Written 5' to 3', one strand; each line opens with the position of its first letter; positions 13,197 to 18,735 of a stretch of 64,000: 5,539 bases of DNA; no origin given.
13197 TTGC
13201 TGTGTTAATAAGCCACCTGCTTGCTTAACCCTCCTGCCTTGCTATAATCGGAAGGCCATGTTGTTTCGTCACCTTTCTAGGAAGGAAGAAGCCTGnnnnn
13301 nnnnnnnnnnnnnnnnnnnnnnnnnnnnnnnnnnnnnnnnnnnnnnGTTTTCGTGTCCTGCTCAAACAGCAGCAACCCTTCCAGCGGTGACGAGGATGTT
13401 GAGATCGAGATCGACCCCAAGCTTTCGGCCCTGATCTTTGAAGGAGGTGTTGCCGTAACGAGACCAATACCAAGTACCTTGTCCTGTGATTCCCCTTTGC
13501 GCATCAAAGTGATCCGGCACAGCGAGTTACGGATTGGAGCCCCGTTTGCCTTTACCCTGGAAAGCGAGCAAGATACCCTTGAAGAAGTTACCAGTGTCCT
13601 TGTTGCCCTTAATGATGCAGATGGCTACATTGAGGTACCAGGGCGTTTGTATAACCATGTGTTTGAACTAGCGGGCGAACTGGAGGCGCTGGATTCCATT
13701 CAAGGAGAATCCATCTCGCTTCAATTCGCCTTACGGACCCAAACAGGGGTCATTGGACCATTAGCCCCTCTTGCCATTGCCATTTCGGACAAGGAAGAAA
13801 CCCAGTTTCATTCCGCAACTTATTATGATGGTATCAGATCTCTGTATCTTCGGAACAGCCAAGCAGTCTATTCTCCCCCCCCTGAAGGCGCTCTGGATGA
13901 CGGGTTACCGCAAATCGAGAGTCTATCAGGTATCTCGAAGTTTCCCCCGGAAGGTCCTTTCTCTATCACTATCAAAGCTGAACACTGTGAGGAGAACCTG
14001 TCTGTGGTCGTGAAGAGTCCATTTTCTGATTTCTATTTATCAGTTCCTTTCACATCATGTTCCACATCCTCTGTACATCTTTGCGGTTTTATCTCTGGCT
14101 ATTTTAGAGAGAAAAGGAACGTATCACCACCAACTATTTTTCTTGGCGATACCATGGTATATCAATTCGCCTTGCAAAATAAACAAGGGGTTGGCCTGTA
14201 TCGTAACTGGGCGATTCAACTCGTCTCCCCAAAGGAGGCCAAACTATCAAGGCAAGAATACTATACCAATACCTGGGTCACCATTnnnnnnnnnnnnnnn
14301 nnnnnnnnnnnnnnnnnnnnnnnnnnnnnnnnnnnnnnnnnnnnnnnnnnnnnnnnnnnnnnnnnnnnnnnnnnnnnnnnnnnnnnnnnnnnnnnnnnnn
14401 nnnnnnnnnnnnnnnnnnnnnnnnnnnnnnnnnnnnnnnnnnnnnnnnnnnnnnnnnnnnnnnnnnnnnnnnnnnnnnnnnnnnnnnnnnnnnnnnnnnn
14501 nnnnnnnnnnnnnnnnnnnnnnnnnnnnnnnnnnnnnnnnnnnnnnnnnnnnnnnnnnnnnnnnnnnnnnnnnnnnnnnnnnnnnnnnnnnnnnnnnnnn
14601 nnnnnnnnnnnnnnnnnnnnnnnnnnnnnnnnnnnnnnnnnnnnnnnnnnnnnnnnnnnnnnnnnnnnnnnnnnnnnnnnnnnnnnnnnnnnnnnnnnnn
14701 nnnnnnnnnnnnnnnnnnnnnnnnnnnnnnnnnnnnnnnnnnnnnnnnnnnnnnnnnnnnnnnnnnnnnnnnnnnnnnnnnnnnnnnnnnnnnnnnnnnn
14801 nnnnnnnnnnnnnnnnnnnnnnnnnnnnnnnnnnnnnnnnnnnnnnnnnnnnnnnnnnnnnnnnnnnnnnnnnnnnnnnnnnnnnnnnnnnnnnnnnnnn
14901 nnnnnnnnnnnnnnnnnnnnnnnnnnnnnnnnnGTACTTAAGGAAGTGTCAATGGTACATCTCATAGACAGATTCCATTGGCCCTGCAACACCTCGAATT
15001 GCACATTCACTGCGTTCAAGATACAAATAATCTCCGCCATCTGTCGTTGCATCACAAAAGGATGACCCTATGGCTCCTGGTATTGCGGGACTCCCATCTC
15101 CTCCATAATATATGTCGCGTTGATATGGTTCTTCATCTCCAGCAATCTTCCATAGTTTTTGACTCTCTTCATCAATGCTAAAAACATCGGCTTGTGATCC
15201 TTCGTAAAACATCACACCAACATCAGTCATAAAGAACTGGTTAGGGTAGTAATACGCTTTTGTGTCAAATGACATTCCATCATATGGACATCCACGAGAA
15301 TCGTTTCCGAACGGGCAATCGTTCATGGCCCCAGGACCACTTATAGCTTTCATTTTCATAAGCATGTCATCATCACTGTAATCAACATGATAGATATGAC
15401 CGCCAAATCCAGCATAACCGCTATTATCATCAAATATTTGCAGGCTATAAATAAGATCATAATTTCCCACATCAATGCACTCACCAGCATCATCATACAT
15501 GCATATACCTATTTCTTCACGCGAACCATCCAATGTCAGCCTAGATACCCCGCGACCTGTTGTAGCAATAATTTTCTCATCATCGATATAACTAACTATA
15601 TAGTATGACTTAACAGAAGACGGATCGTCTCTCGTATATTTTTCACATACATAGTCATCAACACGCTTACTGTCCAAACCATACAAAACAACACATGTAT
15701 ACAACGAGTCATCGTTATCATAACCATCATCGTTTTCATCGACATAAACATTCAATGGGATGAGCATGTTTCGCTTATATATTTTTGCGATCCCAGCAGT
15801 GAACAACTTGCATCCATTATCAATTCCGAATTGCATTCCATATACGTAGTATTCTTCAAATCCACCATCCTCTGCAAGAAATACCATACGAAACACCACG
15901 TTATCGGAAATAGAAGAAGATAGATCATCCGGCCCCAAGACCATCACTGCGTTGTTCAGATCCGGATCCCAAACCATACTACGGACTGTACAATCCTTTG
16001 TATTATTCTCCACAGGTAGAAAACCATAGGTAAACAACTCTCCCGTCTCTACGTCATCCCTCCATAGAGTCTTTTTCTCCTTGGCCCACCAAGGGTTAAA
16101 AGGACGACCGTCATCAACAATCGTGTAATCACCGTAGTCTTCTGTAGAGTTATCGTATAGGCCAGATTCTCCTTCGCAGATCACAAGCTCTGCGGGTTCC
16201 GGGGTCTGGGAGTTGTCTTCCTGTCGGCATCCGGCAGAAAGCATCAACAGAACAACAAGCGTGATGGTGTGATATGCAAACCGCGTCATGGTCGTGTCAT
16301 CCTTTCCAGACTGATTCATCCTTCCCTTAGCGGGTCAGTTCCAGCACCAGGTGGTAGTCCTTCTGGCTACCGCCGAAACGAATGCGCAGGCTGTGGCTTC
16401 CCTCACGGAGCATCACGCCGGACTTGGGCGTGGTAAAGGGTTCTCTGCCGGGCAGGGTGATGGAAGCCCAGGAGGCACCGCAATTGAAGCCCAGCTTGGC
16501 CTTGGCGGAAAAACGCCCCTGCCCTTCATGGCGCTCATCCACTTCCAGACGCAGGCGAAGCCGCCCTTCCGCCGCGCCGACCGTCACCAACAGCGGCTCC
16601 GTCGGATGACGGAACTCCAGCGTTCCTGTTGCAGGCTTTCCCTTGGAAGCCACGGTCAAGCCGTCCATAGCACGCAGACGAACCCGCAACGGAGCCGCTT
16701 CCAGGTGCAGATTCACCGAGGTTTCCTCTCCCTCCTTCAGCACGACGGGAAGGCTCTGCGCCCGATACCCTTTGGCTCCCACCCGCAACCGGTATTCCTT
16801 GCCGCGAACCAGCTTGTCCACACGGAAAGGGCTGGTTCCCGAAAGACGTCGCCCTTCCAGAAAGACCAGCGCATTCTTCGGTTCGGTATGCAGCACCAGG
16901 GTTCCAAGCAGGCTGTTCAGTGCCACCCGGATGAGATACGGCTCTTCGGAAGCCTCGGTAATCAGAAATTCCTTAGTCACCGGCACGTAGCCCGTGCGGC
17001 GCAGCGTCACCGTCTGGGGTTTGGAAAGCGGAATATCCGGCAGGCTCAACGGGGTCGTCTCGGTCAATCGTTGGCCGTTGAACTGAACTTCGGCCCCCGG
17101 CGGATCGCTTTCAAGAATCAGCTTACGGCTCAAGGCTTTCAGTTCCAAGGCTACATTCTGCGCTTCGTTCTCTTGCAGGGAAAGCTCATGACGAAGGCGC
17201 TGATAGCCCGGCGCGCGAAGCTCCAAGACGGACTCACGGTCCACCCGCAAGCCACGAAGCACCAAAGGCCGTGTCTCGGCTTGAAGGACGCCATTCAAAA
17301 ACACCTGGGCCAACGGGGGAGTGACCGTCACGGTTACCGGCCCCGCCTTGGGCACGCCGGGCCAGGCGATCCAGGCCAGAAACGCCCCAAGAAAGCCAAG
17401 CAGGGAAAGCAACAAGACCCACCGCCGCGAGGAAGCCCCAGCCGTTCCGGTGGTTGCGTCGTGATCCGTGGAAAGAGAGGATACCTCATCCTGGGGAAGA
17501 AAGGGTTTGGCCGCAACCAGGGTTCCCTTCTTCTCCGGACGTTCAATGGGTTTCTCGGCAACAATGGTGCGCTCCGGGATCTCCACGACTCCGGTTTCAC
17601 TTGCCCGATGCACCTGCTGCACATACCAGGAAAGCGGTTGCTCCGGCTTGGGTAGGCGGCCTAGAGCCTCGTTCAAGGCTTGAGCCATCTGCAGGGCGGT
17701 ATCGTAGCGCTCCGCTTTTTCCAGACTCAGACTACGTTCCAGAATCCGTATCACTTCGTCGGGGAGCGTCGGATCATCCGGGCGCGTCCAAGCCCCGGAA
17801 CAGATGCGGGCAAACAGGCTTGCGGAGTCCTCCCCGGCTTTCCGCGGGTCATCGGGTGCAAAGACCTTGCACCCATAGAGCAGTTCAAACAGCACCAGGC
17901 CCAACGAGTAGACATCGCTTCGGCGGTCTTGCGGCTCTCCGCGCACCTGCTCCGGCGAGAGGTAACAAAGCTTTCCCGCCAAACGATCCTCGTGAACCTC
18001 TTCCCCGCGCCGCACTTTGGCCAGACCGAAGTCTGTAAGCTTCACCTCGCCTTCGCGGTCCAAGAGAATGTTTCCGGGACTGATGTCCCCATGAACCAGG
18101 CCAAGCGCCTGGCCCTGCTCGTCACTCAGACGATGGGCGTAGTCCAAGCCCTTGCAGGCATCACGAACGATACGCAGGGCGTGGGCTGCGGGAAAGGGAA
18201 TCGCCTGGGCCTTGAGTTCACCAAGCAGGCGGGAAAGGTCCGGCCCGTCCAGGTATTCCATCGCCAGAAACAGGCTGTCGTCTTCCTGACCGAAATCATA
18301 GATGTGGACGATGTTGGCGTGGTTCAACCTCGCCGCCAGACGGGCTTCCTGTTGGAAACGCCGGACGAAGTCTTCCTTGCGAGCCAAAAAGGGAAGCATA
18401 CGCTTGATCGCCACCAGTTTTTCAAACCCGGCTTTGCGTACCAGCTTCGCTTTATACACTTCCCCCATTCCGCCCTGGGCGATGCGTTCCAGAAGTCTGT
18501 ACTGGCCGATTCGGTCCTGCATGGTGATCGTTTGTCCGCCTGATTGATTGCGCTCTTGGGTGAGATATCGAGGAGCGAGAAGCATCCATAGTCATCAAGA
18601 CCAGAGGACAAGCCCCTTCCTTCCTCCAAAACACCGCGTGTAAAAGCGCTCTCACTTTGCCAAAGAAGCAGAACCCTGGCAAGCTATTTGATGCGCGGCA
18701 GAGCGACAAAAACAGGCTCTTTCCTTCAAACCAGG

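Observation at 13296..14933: Second, unlinked FGE-sulfatase-like domain protein (lipoprotein) also lacking the catalytic cysteines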

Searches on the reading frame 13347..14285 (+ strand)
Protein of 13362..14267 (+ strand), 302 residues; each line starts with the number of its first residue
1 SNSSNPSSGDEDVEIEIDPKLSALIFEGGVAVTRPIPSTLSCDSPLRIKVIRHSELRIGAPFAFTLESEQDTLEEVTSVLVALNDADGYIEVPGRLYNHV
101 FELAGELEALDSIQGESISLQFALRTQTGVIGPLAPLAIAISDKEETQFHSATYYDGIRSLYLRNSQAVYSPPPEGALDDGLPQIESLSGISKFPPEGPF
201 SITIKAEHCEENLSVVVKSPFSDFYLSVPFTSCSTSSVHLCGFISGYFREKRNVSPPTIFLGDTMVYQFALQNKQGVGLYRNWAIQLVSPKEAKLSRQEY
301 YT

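Call 27: search_protein_representatives(protein=window:13362-14267:+)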
Query: 302 residues. Proteins with E-value up to 0.001 (for the whole library): 55; up to 1e-10: 35; up to 1e-30: 1. The best 55 are listed.
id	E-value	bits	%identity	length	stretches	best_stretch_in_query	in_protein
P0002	1.5e-91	323.1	57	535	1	1-302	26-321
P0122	3.7e-25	105.3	31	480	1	10-289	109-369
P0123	2.2e-24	102.7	33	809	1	18-289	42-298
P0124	2.6e-23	99.2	30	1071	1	20-290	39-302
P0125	8.7e-23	97.5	32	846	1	11-293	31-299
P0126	1.4e-22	96.8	30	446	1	6-293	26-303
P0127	1.4e-20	90.3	30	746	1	4-287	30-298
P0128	2.3e-20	89.5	30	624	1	5-289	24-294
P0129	1.1e-19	87.3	30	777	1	9-287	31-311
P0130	3.4e-18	82.4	30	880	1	4-289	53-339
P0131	5.5e-17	78.4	29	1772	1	39-289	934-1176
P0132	8.1e-17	77.9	30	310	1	35-290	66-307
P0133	7.1e-16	74.8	28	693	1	13-287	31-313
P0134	1.1e-15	74.2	29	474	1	13-286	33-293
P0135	3.8e-15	72.4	28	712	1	6-289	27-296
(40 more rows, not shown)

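Call 35: find_homologous_proteins(query=A4, max_evalue=0.00001)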
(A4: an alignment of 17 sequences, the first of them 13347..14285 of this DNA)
Query A4 (17 sequences) (313 aa, profile of the alignment): 2 proteins with E <= 0.00001 among 8000 candidates.
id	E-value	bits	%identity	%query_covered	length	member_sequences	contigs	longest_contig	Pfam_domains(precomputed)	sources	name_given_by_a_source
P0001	4.9e-82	294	100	100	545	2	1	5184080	PF03781.23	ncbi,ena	-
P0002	2.4e-59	219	57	100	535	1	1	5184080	PF03781.23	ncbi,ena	-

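Call 40: find_encoding_contigs(protein=P0123, flank=8000, max_places=2)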
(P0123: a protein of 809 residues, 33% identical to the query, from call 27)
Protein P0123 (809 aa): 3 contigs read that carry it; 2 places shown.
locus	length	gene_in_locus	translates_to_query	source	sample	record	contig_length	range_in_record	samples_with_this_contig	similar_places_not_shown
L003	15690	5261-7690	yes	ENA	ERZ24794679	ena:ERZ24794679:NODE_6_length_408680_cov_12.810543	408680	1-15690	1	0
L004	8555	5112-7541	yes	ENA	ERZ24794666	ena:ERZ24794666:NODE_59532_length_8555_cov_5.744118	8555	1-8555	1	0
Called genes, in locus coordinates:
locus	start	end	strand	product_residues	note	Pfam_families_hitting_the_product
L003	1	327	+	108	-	?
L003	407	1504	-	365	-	-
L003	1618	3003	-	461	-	PF02683:DsbD_TM, PF13899:Thioredoxin_7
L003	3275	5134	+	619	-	PF04055:Radical_SAM (weak)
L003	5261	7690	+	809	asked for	PF13360:PQQ_2 (faint), PF06739:SBBP (weak)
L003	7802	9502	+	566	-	PF02770:Acyl-CoA_dh_M (weak), PF00441:Acyl-CoA_dh_1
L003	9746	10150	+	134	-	-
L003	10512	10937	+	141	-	-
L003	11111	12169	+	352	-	-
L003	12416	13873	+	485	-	PF03403:PAF-AH_p_II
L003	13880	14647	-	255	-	PF02525:Flavodoxin_2, PF03358:FMN_red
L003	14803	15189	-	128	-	PF19571:ACT_8, PF01842:ACT (faint), PF22629:ACT_AHAS_ss (faint)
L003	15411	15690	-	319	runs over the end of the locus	PF01565:FAD_binding_4, PF02873:MurB_C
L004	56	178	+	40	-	-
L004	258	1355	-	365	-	-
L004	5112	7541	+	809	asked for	PF13360:PQQ_2 (faint), PF06739:SBBP (weak)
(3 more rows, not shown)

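Call 66: predict_structure(alignment_id=A4)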
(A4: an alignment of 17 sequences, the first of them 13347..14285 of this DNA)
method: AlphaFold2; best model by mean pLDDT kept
length: 313 residues; sequences in the alignment: 17
mean_pLDDT: 83.5   pTM: 0.82
mean pLDDT of the five models: 83.5, 82.4, 82.1, 82.0, 80.9
residues with pLDDT >= 90: 174; 70-90: 81; 50-70: 28; < 50: 30
segments of 3 or more residues with pLDDT < 50: 1-4, 6-17, 155-159, 306-313
pLDDT, mean of each block of 10 residues (from residue 1): 39 49 90 95 88 94 92 83 95 94 95 89 96 95 89 51 85 96 93 91 89 85 94 86 82 67 77 96 96 87 49 29
secondary structure, 60 per line:
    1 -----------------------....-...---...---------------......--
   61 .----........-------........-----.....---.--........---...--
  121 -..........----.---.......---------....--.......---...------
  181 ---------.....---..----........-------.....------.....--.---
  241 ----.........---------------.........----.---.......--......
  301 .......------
elements in order: H24-27 E29-31 E35-37 E53-58 E66-73 E81-88 E94-98 E105-112 E122-131 E140-146 H156-159 H162-165 E166-168 E172-174 E190-194 E204-211 E219-223 E230-234 E245-253 E269-277 E286-292 H295-307

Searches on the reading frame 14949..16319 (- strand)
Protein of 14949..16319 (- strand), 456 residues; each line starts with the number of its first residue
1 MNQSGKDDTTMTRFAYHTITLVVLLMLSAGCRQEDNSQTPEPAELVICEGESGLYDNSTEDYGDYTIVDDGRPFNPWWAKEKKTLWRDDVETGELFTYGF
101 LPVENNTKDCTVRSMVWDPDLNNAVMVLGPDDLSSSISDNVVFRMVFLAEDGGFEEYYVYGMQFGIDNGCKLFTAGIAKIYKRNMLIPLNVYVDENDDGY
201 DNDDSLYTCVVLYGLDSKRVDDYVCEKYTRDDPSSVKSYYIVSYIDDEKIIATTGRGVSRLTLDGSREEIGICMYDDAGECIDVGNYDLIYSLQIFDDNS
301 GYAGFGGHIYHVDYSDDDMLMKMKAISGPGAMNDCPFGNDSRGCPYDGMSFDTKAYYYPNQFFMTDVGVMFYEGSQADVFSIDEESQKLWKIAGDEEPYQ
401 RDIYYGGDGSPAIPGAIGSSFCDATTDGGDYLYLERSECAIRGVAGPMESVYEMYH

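Call 4: search_protein_families(library=pfam, proteins=[window:14949-16319:-], max_evalue=0.01)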
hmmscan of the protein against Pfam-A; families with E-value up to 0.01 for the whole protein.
window:14949-16319:- (456 aa): 0 families

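Call 10: search_protein_families(library=ncbifam, proteins=[window:14949-16319:-], max_evalue=0.01)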
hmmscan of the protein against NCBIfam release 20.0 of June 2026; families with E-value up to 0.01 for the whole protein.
window:14949-16319:- (456 aa): 0 families

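Call 18: list_cluster_members(proteins=[P0001, P0002, window:14949-16316:-])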
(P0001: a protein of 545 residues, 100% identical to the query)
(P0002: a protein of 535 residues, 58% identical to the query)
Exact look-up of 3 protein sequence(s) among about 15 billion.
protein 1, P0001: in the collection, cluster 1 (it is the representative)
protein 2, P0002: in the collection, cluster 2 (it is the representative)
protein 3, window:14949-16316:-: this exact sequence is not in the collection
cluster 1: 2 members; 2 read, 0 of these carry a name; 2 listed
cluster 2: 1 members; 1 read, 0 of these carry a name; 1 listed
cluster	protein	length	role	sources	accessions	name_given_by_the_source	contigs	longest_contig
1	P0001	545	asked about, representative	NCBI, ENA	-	-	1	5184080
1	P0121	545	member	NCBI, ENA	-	-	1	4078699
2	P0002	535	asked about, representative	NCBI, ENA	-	-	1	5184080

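Call 50: find_homologous_proteins(query=window:14952-16319:-, max_evalue=0.001)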
Query window:14952-16319:- (456 aa): 1 proteins with E <= 0.001 among 5459 candidates.
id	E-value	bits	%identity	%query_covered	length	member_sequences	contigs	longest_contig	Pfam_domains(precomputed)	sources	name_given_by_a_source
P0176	0.0e+0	1042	100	98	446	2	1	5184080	-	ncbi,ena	-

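Call 64: search_protein_families(library=padloc, proteins=[window:14949-16319:-], max_evalue=0.001)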
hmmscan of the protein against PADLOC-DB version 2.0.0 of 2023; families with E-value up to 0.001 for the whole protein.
window:14949-16319:- (456 aa): 0 families

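Call 65: search_protein_families(library=phrogs, proteins=[window:14949-16319:-], max_evalue=0.001)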
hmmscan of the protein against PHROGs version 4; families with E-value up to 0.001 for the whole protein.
window:14949-16319:- (456 aa): 0 families

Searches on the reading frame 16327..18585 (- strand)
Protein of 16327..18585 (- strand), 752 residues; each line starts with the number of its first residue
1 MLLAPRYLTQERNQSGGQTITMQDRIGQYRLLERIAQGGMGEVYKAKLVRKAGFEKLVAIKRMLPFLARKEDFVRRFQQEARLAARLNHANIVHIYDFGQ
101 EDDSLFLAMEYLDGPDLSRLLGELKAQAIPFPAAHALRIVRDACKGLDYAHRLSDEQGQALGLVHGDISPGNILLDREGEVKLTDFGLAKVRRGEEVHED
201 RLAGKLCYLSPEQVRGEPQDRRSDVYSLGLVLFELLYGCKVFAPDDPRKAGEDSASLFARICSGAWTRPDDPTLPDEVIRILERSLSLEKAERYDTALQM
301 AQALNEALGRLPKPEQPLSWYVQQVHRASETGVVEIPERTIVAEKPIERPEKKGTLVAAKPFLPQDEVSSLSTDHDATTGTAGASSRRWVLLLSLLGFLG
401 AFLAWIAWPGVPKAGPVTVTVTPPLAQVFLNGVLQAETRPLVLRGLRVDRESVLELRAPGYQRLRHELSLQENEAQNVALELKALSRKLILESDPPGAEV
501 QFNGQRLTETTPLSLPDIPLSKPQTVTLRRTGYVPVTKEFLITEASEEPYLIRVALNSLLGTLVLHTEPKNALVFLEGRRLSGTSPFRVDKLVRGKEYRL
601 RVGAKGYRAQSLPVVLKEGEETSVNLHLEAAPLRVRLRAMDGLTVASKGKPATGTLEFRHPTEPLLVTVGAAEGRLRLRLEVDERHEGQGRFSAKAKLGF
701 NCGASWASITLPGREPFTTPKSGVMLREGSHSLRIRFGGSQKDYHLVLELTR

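Call 7: search_protein_families(library=pfam, proteins=[window:16327-18585:-], max_evalue=0.001)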
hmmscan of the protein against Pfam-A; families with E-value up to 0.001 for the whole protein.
window:16327-18585:- (752 aa): 7 families
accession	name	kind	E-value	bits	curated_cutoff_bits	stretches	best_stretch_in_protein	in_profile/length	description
PF00069.31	Pkinase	-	6.1e-41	141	31.7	1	29-295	1-253/263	Protein kinase domain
PF07714.23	PK_Tyr_Ser-Thr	-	4.7e-29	101.9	23.1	1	31-293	3-248/258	Protein tyrosine and serine/threonine kinase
PF08308.17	PEGA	-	1.6e-21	76.4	20.8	2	561-630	2-69/71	PEGA domain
PF13620.12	CarboxypepD_reg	-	2.8e-05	24.8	32.3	0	587-629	40-82/82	Carboxypeptidase regulatory-like domain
PF01636.29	APH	-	3.5e-05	24.1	23.2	0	158-189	165-197/239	Phosphotransferase enzyme family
PF14531.12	Kinase-like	-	0.00014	21.6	25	1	159-198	162-200/289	Kinase-like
PF03109.22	ABC1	-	0.00018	21.2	22.9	0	156-190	181-215/244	ABC1 atypical kinase-like domain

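Call 64: search_protein_families(library=padloc, proteins=[window:16327-18585:-], max_evalue=0.001)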
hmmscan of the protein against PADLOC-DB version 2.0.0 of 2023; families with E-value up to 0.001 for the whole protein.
window:16327-18585:- (752 aa): 33 families (the best 25 are shown)
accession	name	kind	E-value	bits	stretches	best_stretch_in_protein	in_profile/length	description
PDLC04053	PD-T4-6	-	4.3e-68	228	1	23-318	5-282/311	-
PDLC04042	PD-T4-6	-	4.6e-65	218.1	1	26-313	8-278/292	-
PDLC04060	PD-T4-6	-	6.1e-62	208.1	1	27-306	8-268/486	-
PDLC04138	mad6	-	3.5e-61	205.9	1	24-309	48-315/659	mads_6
PDLC04061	PD-T4-6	-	1.6e-60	204.1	1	26-393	15-363/510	-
PDLC04054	PD-T4-6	-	1.3e-57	193.8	1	27-317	11-283/347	-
PDLC04043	PD-T4-6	-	9.5e-54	181.1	1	22-309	10-279/452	-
PDLC04047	PD-T4-6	-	1.5e-51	173.4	1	24-318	7-283/327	-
PDLC04057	PD-T4-6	-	7.8e-51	171.4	1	27-321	8-284/443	-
PDLC04039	PD-T4-6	-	2.7e-49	166.4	1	25-309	12-277/458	-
PDLC04041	PD-T4-6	-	1.7e-48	164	1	17-310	18-296/443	-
PDLC04064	PD-T4-6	-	2.1e-48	163.1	1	21-309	14-282/369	-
PDLC04040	PD-T4-6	-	1.3e-46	157.4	1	35-316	2-275/547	-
PDLC04048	PD-T4-6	-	1.8e-46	157.1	1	27-308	10-273/354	-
PDLC04052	PD-T4-6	-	3e-46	156.6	1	27-304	9-273/496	-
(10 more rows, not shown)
